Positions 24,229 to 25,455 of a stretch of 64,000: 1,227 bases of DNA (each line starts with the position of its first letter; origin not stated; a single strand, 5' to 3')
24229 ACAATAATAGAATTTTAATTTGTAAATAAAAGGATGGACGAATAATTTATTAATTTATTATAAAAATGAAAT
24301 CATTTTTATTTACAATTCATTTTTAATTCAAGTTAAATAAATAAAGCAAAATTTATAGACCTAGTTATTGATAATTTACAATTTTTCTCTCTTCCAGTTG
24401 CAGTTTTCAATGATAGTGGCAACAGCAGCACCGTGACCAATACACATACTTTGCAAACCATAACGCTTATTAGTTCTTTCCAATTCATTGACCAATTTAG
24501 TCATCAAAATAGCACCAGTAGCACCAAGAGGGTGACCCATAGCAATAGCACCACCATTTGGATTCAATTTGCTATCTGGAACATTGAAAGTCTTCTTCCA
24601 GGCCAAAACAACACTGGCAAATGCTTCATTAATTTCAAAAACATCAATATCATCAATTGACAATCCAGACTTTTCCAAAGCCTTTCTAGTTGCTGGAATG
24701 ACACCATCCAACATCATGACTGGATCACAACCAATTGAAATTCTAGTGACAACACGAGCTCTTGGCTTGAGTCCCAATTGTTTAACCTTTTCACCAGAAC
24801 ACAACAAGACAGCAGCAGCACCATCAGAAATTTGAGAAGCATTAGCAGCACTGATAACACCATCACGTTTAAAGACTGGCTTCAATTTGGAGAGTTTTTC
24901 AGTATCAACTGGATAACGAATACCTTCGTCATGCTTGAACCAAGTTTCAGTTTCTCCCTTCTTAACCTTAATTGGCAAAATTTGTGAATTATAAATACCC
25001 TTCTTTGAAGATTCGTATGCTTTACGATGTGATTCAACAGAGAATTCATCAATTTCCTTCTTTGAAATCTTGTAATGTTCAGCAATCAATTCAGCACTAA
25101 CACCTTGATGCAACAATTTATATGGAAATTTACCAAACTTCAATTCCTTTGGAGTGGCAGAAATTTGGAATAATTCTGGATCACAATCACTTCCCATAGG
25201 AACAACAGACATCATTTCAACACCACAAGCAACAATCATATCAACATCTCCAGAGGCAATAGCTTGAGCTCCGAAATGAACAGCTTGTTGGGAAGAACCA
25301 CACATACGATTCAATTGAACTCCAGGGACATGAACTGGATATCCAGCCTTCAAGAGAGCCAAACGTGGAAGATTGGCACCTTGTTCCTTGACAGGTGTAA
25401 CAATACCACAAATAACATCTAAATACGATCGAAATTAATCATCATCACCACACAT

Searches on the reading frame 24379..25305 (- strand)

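Call 34: search_protein_families(library=pfam, proteins=[window:24379-25305:-], max_evalue=0.0001)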
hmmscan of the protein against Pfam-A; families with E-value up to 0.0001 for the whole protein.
window:24379-25305:- (309 aa): 4 families
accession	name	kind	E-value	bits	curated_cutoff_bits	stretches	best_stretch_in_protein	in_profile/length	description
PF00108.29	Thiolase_N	-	2.9e-47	161.7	26.4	1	1-171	84-259/260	Thiolase, N-terminal domain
PF02803.24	Thiolase_C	-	9.5e-42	142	27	1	179-300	1-122/123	Thiolase, C-terminal domain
PF22691.2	Thiolase_C_1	-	9.4e-06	25.8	28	0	190-235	8-53/144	Thiolase C-terminal domain-like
PF00109.32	ketoacyl-synt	-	3.2e-05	24.1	20.8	0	2-32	174-204/252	Beta-ketoacyl synthase, N-terminal domain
